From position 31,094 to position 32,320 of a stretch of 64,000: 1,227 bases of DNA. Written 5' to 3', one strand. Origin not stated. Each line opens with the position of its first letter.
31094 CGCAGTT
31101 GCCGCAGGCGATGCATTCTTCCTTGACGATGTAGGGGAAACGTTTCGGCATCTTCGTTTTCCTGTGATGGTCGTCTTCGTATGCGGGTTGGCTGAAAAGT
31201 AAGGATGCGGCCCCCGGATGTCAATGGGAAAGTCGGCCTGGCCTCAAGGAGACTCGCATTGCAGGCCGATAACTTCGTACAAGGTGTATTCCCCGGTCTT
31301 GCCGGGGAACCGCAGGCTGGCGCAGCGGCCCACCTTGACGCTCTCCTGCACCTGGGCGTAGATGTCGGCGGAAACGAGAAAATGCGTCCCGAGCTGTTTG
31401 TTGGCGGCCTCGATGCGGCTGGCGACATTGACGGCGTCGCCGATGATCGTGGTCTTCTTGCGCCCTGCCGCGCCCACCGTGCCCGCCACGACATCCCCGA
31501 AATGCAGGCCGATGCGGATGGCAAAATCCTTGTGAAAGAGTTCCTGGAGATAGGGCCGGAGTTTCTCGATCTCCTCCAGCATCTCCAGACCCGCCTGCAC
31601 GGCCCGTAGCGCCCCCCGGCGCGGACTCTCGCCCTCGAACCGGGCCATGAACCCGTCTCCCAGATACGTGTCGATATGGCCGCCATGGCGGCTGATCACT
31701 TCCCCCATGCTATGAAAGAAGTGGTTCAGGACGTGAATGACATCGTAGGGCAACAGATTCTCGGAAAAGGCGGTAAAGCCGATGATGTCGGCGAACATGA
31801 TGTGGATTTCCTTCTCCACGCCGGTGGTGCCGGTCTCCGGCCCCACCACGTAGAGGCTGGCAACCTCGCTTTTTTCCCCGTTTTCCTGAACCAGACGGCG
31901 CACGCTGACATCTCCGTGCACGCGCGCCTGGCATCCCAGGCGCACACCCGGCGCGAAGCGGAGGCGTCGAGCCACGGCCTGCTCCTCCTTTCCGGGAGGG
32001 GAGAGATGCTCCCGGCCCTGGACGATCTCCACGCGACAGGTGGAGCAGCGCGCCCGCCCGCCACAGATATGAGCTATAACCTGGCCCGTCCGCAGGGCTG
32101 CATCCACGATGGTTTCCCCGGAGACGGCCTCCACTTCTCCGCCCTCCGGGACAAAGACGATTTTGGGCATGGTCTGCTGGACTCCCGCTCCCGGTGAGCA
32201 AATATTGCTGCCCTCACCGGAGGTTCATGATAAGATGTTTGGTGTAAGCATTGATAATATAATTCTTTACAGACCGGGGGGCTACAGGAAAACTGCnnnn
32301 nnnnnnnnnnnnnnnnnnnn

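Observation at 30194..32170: Ferredoxin - PAS - ferredoxin - [2Fe-2S]ferredoxin::adenylate-cyclase module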

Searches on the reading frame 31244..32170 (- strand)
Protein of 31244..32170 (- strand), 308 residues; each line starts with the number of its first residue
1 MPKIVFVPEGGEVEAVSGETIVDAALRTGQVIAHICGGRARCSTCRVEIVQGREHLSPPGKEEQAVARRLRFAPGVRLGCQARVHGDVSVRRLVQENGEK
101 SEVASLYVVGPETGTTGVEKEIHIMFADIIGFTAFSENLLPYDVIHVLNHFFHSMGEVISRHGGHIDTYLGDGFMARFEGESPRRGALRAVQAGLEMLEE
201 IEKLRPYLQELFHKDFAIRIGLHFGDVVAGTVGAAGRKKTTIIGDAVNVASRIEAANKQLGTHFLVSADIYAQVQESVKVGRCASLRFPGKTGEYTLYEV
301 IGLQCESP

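Call 3: search_protein_families(library=pfam, proteins=[window:31244-32170:-], max_evalue=0.01)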
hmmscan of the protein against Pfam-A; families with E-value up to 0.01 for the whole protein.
window:31244-32170:- (308 aa): 3 families
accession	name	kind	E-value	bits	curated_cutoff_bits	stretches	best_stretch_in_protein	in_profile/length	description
PF00211.25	Guanylate_cyc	-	2.3e-23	83.2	21.9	1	120-290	7-172/183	Adenylate and Guanylate cyclase catalytic domain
PF00111.32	Fer2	-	2.2e-10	40.7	21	1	8-84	5-76/77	2Fe-2S iron-sulfur cluster binding domain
PF13510.11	Fer2_4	-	0.0014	19.1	22.8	1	6-50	6-59/82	2Fe-2S iron-sulfur cluster binding domain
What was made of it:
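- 31892..32170 (-): Cyclase gene, residues 1-93: N-terminal adrenodoxin/ISC-type [2Fe-2S] ferredoxin (Fer2) domain. Predicted ligands are C36, C42, C45 and C80. Pfam Fer2 E 2.2e-10 (call 3).
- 31244..31819 (-): Cyclase gene, residues 118-308 plus stop codon: class III (IIIb-like) nucleotidyl cyclase catalytic domain. Metal Asp D128 and D172, transition-state N248 and R252, phosphate Lys K291, class IIIb Thr T241. T168 occupies the position of the purine-specifying Lys. Pfam Guanylate_cyc E 2.3e-23 (call 3).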

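Call 4: search_protein_families(library=ncbifam, proteins=[window:31244-32170:-], max_evalue=0.01)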
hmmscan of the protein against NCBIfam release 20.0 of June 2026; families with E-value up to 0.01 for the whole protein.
window:31244-32170:- (308 aa): 8 families
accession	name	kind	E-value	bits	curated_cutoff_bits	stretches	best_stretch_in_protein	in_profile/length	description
TIGR02007.1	fdx_isc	equivalog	8.3e-12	45.2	132.1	1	2-86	7-92/110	ISC system 2Fe-2S type ferredoxin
NF040756.1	corr_regen_AcsV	exception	5.2e-10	38.3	800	1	3-95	1-88/632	corrinoid activation/regeneration protein AcsV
TIGR01941.1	nqrF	equivalog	2.8e-08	33.1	295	1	13-91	44-119/405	NADH:ubiquinone reductase (Na(+)-transporting) subunit F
TIGR03903.1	TOMM_kin_cyc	equivalog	1.5e-07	29.7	705.75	1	149-294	319-457/1267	TOMM system kinase/cyclase fusion protein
NF004317.0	PRK05713.1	equivalog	2.8e-05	23.5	338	1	15-107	13-100/312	iron-sulfur-binding ferredoxin reductase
NF058673.1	LipAdnlyCyLipJMY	equivalog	6.2e-05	21.9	800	1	122-277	296-425/449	bifunctional lipase/adenylate cyclase LipJ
NF058606.1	GlBtMonoRdsGbcB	equivalog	0.00094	18.2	500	1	3-90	279-360/362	glycine betaine monooxygenase reductase subunit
TIGR02160.1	PA_CoA_Oxy5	hypoth_equivalog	0.0034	16.2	420.8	1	17-57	281-320/352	1,2-phenylacetyl-CoA epoxidase subunit PaaE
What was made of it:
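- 31892..32170 (-): NCBIfam fdx_isc is the best hit (call 4).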

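Call 5: find_homologous_proteins(query=window:31244-32170:-)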
Query window:31244-32170:- (308 aa): 2277 proteins with E <= 0.001 among 7112 candidates; the best 120 are listed.
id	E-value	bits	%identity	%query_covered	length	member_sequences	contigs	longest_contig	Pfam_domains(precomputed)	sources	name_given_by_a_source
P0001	6.6e-201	684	100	100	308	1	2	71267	PF00111.33,PF00211.26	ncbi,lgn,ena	-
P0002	3.2e-120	419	62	98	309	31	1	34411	PF00111.33,PF00211.26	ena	-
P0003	5.1e-120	419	61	98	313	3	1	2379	PF00111.33,PF00211.26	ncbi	-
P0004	1.4e-119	417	61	98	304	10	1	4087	PF00111.33,PF00211.26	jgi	-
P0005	3.3e-119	416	61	98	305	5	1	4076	PF13510.12,PF00111.33,PF00211.26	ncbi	-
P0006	1.3e-118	414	62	99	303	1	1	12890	PF00111.33,PF00211.26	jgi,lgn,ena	-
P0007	2.8e-118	413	60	99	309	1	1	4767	PF00111.33,PF00211.26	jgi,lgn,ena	-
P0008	5.4e-118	412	59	98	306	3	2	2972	PF00111.33,PF00211.26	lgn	-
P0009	7.4e-118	412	61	98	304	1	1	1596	PF13510.12,PF00111.33,PF00211.26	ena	-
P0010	4.2e-117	409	61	98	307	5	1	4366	PF00111.33,PF00211.26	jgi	-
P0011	4.3e-117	409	61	98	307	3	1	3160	PF00111.33,PF00211.26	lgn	-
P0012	1.3e-116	407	60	99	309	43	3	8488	PF00111.33,PF00211.26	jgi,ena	jgi:adenylate cyclase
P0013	2.1e-116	407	60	99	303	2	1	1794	PF00111.33,PF00211.26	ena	-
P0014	1.2e-115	404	59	98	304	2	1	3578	PF00111.33,PF00211.26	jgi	jgi:adenylate cyclase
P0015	6.3e-115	402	58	100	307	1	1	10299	PF00111.33,PF00211.26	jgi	jgi:adenylate cyclase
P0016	1.8e-114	400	60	98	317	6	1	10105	PF00111.33,PF00211.26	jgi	jgi:adenylate cyclase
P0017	5.1e-114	399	58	98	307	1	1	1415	PF00111.33,PF00211.26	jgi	-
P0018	2.1e-113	397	59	98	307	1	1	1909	PF00111.33,PF00211.26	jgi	jgi:adenylate cyclase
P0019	2.3e-113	397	60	98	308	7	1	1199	PF00111.33,PF00211.26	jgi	jgi:adenylate cyclase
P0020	3.1e-112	393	58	98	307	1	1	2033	PF00111.33,PF00211.26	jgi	jgi:adenylate cyclase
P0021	5.7e-112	392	58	98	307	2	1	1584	PF00111.33,PF00211.26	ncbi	-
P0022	9.8e-112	391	59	100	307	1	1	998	PF13510.12,PF00111.33,PF00211.26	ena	-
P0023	1.6e-111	391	59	98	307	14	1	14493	PF00111.33,PF00211.26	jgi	-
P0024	3.8e-111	389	59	98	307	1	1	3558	PF00111.33,PF00211.26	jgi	-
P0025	3.8e-111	389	59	99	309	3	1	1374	PF00111.33,PF00211.26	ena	-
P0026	4.7e-111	389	57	98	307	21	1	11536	PF00111.33,PF00211.26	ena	-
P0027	5.1e-111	389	59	98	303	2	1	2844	PF00111.33,PF00211.26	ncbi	-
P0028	6.2e-111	389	58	98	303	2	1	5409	PF00111.33,PF00211.26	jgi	jgi:adenylate cyclase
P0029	7.9e-111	388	59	99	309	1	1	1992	PF00111.33,PF00211.26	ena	-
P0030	1.1e-110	388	60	98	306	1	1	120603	PF00111.33,PF00211.26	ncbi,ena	-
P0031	1.2e-110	388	59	98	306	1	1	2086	PF00111.33,PF00211.26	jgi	jgi:adenylate cyclase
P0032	1.3e-110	388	60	98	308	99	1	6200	PF00111.33,PF00211.26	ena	-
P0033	1.5e-110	388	59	100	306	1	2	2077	PF00111.33,PF00211.26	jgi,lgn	jgi:adenylate cyclase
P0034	2.6e-110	387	60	98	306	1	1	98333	PF00111.33,PF00211.26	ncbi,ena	-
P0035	4.1e-110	386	60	98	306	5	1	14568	PF00111.33,PF00211.26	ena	-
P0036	4.8e-110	386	58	98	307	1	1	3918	PF00111.33,PF00211.26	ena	-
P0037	5.7e-110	386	57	98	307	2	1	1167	PF00111.33,PF00211.26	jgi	jgi:adenylate cyclase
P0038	7.2e-110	385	58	98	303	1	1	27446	PF00111.33,PF00211.26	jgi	jgi:adenylate cyclase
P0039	9.4e-110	385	58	99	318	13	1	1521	PF00111.33,PF00211.26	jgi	jgi:adenylate cyclase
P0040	1.1e-109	385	59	100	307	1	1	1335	PF13510.12,PF00111.33,PF00211.26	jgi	jgi:adenylate cyclase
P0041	1.7e-109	384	58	98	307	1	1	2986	PF00111.33,PF00211.26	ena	-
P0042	2.0e-109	384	59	98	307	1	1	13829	PF13510.12,PF00111.33,PF00211.26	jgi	jgi:adenylate cyclase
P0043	3.0e-109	383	59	98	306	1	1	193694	PF00111.33,PF00211.26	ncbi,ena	-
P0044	3.6e-109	383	57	98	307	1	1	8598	PF00111.33,PF00211.26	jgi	jgi:adenylate cyclase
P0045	3.7e-109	383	59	98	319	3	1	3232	PF00111.33,PF00211.26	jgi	jgi:adenylate cyclase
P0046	5.9e-109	382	59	99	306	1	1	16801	PF00111.33,PF00211.26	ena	-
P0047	8.0e-109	382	58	98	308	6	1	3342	PF00111.33,PF00211.26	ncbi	-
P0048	1.0e-108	381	58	98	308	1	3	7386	PF00111.33,PF00211.26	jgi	jgi:adenylate cyclase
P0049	1.1e-108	381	59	98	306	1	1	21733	PF00111.33,PF00211.26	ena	-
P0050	1.5e-108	381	59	99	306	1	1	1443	PF00111.33,PF00211.26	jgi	jgi:adenylate cyclase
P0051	2.1e-108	380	58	98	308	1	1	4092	PF00111.33,PF00211.26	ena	-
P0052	2.2e-108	380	57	98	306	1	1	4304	PF00111.33,PF00211.26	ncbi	-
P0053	2.3e-108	380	59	98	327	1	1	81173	PF00111.33,PF00211.26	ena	-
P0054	2.7e-108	380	58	98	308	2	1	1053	PF00111.33,PF00211.26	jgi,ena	-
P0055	3.1e-108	380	57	100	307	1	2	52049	PF00111.33,PF00211.26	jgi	jgi:adenylate cyclase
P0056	3.2e-108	380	59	100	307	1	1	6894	PF00111.33,PF00211.26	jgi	jgi:adenylate cyclase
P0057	3.5e-108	380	57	99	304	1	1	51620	PF00111.33,PF00211.26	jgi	jgi:adenylate cyclase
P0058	4.1e-108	380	58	99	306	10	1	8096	PF00111.33,PF00211.26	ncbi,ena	-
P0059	4.3e-108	379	58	100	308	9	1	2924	PF00111.33,PF00211.26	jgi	jgi:adenylate cyclase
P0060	7.3e-108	379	57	99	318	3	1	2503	PF00111.33,PF00211.26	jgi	jgi:adenylate cyclase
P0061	7.7e-108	379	58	99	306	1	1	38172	PF00111.33,PF00211.26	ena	-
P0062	7.9e-108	379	57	98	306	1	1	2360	PF00111.33,PF00211.26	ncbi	-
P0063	8.2e-108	379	56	98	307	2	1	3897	PF00111.33,PF00211.26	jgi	jgi:adenylate cyclase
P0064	8.9e-108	378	58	98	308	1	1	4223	PF00111.33,PF00211.26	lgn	-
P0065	1.1e-107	378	58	98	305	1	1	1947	PF00111.33,PF00211.26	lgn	-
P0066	1.1e-107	378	57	99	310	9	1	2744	PF13510.12,PF00111.33,PF00211.26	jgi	jgi:adenylate cyclase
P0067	1.7e-107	378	57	98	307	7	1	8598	PF00111.33,PF00211.26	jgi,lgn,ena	-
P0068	2.9e-107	377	59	98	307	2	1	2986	PF00111.33,PF00211.26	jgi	jgi:adenylate cyclase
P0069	3.0e-107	377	57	99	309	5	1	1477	PF00111.33,PF00211.26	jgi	jgi:adenylate cyclase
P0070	3.7e-107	376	58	97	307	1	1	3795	PF00111.33,PF00211.26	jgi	jgi:adenylate cyclase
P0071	4.0e-107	376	57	100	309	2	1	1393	PF00111.33,PF00211.26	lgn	-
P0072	8.6e-107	375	58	99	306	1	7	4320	PF00111.33,PF00211.26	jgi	jgi:adenylate cyclase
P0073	8.7e-107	375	57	98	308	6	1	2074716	PF00111.33,PF00211.26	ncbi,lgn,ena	-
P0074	8.8e-107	375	57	98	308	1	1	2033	PF13510.12,PF00111.33,PF00211.26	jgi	jgi:adenylate cyclase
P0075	8.9e-107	375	58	98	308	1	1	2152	PF00111.33,PF00211.26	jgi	-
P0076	1.0e-106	375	57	99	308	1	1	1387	PF00111.33,PF00211.26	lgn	-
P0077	1.2e-106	375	57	98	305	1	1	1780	PF00111.33,PF00211.26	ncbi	-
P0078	1.6e-106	374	57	98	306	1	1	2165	PF13510.12,PF00111.33,PF00211.26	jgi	jgi:adenylate cyclase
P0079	1.8e-106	374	58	97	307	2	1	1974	PF00111.33,PF00211.26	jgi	jgi:adenylate cyclase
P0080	1.8e-106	374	56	97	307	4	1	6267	PF00111.33,PF00211.26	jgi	jgi:adenylate cyclase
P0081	2.4e-106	374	58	98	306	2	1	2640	PF00111.33,PF00211.26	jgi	jgi:adenylate cyclase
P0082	2.4e-106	374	58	98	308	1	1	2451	PF00111.33,PF00211.26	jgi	jgi:adenylate cyclase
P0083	2.4e-106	374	58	98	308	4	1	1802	PF00111.33,PF00211.26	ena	-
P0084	2.6e-106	374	57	99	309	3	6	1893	PF00111.33,PF00211.26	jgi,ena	jgi:adenylate cyclase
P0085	3.2e-106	373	57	98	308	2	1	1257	PF00111.33,PF00211.26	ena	-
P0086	4.9e-106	373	58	99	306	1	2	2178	PF00111.33,PF00211.26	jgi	jgi:adenylate cyclase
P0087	5.6e-106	373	57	98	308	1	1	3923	PF00111.33,PF00211.26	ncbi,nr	ncbi:MAG: adenylate/guanylate cyclase domain-containing protein [Deltaproteobacteria bacterium]|nr:a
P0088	7.2e-106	372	58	98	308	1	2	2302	PF00111.33,PF00211.26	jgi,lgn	-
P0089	7.6e-106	372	56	98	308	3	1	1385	PF00111.33,PF00211.26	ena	-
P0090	8.6e-106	372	57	98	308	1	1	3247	PF00111.33,PF00211.26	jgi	jgi:adenylate cyclase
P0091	9.9e-106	372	58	98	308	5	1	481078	PF00111.33,PF00211.26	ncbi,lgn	ncbi:MAG: adenylate/guanylate cyclase domain-containing protein [Thermodesulfobacteriota bacterium]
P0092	3.3e-105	370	55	98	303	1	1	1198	PF00111.33,PF00211.26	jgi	jgi:adenylate cyclase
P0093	3.8e-105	370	58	98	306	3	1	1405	PF00111.33,PF00211.26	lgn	-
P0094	5.9e-105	369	57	98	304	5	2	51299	PF00111.33,PF00211.26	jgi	jgi:adenylate cyclase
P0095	7.2e-105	369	57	98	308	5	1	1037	PF00111.33,PF00211.26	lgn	-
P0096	7.9e-105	369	57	98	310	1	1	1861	PF00111.33,PF00211.26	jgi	jgi:adenylate cyclase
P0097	8.0e-105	369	57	98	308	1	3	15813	PF00111.33,PF00211.26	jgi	jgi:adenylate cyclase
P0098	8.8e-105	369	56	98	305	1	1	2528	PF00111.33,PF00211.26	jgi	jgi:adenylate cyclase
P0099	9.6e-105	368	57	98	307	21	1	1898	PF00111.33,PF00211.26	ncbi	-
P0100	1.2e-104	368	58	99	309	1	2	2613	PF00111.33,PF00211.26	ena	-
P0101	1.3e-104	368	57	98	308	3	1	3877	PF00111.33,PF00211.26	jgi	jgi:adenylate cyclase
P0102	1.5e-104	368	56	99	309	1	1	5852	PF00111.33,PF00211.26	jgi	jgi:adenylate cyclase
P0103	1.6e-104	368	58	98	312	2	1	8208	PF00111.33,PF00211.26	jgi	-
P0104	1.8e-104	368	55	99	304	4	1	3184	PF00111.33,PF00211.26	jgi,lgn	jgi:adenylate cyclase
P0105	2.4e-104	367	55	99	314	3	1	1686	PF00111.33,PF00211.26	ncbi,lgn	-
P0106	2.6e-104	367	57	98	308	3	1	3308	PF00111.33,PF00211.26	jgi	jgi:adenylate cyclase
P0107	2.7e-104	367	57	97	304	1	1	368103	PF00111.33,PF00211.26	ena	-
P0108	2.9e-104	367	56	98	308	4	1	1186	PF00111.33,PF00211.26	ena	-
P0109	3.2e-104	367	56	98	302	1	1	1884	PF00111.33,PF00211.26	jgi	jgi:adenylate cyclase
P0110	4.6e-104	366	55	99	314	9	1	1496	PF00111.33,PF00211.26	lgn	-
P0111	4.6e-104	366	56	98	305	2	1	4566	PF00111.33,PF00211.26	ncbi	-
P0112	6.3e-104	366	56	99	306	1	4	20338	PF00111.33,PF00211.26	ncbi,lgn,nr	ncbi:MAG: adenylate/guanylate cyclase domain-containing protein [Deltaproteobacteria bacterium]|nr:a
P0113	6.6e-104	366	57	98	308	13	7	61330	PF00111.33,PF00211.26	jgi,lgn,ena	-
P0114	8.7e-104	365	61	91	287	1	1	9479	PF00111.33,PF00211.26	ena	-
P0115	1.1e-103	365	54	98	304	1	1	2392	PF00111.33,PF00211.26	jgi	jgi:adenylate cyclase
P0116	1.3e-103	365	55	100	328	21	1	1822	PF00111.33,PF00211.26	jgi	jgi:adenylate cyclase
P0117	1.4e-103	365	56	98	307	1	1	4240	PF00111.33,PF00211.26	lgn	-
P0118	1.5e-103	365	56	100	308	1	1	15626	PF13510.12,PF00111.33,PF00211.26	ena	-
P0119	2.6e-103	364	55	100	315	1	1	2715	PF00111.33,PF00211.26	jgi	jgi:adenylate cyclase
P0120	3.3e-103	363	56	99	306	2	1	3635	PF00111.33,PF00211.26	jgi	jgi:adenylate cyclase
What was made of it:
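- Checked: All 120 best database hits carry PF00111 plus PF00211 at about 305 aa (call 5).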

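Call 6: search_solved_structures(query=window:31244-32170:-, max_evalue=0.001, show_alignments=3)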
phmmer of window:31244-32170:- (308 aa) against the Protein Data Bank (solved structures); distinct sequences matched with E-value up to 0.001: 69 (the best 60 are shown).
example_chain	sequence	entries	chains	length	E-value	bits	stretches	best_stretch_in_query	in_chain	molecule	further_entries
2w01_A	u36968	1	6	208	7.3e-25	91.3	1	111-286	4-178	ADENYLATE CYCLASE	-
6fht_A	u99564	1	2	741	8.5e-24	87.9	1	106-280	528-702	Bacteriophytochrome,Adenylate cyclase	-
5x4t_A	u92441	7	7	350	8.4e-23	84.6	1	120-292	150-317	Photoactivated adenylyl cyclase | Family 3 adenylate cyclase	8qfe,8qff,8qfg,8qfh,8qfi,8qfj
9f1z_A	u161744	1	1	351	8.5e-23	84.6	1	120-292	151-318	Family 3 adenylate cyclase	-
5x4u_A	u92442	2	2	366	9.2e-23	84.5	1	120-292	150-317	Photoactivated adenylyl cyclase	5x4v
4yus_A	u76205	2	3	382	1e-22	84.3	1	120-292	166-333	Family 3 adenylate cyclase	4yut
9f1w_A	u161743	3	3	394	1e-22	84.3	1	120-292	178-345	Family 3 adenylate cyclase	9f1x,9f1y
3r5g_A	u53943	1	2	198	2.1e-20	76.7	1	119-301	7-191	CyaB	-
5mbg_A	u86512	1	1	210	7.9e-20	74.8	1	123-269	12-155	Beta subunit of photoactivated adenylyl cyclase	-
5mbj_A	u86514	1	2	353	1.7e-19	73.7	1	122-269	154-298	Beta subunit of photoactivated adenylyl cyclase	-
5mbk_A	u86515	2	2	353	1.7e-19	73.7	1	122-269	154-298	Beta subunit of photoactivated adenylyl cyclase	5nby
5m27_A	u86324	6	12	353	1.7e-19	73.7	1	122-269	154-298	Beta subunit of photoactivated adenylyl cyclase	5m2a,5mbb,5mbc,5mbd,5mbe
5mbh_A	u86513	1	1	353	1.7e-19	73.7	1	122-269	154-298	Beta subunit of photoactivated adenylyl cyclase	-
1wc0_A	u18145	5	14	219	9.7e-16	61.4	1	121-271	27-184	ADENYLATE CYCLASE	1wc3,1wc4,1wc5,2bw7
1wc1_A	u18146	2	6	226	1e-15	61.3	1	121-271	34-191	ADENYLATE CYCLASE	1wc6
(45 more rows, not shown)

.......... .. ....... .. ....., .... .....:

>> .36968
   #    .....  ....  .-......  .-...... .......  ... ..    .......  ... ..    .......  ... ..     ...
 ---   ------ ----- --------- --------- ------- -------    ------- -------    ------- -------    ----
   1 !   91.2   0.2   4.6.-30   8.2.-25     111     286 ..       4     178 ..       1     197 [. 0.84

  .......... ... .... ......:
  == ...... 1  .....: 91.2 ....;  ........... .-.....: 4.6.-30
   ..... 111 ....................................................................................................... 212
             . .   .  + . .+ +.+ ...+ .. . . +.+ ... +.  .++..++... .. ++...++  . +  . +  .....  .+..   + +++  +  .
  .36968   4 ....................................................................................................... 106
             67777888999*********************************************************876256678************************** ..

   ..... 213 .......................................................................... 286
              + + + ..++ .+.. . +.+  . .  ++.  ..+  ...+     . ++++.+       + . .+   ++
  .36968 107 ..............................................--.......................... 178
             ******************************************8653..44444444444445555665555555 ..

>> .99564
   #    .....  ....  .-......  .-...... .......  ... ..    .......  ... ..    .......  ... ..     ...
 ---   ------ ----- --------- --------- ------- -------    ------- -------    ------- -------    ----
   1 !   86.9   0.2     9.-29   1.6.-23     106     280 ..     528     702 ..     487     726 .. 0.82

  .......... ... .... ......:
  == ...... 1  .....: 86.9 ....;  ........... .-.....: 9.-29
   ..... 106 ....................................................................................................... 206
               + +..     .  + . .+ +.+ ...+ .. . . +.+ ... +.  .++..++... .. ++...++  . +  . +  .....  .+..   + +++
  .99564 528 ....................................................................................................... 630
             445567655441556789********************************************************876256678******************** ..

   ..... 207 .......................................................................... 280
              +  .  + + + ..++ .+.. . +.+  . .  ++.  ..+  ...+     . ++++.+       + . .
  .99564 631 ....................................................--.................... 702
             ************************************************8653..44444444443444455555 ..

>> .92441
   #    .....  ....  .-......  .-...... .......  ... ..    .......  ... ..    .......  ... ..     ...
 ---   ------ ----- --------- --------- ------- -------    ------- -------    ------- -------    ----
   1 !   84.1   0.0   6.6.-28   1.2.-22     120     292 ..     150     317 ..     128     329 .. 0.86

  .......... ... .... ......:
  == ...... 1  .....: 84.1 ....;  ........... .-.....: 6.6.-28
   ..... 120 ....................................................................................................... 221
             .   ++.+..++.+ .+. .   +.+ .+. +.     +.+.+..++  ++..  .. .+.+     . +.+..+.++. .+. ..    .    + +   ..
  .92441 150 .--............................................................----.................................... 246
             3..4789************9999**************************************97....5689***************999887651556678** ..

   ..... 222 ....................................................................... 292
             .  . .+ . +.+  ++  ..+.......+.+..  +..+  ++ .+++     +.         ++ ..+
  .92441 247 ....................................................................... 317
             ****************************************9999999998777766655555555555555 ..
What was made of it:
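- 31244..31819 (-): Alignments to 2W01, OaPAC and CyaB (call 6).
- On Class III nucleotidyl cyclase (cyclase homology domain, PF00211): D128 (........) and D172 (LGDGF) align with the metal Asp of 2W01 and OaPAC (call 6). T241 aligns with the Thr of OaPAC (call 6).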

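Call 8: find_encoding_contigs(protein=P0001, flank=6000, max_places=3)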
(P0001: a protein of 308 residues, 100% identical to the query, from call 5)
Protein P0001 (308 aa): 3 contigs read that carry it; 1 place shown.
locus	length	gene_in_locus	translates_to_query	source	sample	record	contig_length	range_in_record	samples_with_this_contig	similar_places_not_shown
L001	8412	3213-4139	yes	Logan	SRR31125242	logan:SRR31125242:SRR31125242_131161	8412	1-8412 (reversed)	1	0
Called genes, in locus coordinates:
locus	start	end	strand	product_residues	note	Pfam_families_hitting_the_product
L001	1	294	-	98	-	?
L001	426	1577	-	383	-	PF02518:HATPase_c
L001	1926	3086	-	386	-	PF04055:Radical_SAM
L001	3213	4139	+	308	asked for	PF00111:Fer2, PF00211:Guanylate_cyc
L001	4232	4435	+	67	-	PF12838:Fer4_7 (faint), PF00037:Fer4 (weak), PF13459:Fer4_15, PF13370:Fer4_13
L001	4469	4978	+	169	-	PF00989:PAS, PF08448:PAS_4, PF13426:PAS_9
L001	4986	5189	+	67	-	PF13459:Fer4_15, PF13370:Fer4_13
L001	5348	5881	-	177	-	PF00857:Isochorismatase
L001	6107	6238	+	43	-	-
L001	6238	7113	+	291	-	PF12838:Fer4_7 (faint), PF13187:Fer4_9 (faint), PF12837:Fer4_6 (faint), PF12801:Fer4_5, PF00037:Fer4 (weak)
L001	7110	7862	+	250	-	PF00850:Hist_deacetyl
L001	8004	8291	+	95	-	PF00216:Bac_DNA_binding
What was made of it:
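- Checked: Independent gene callers found the same four genes on another contig of the same organism (call 8).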
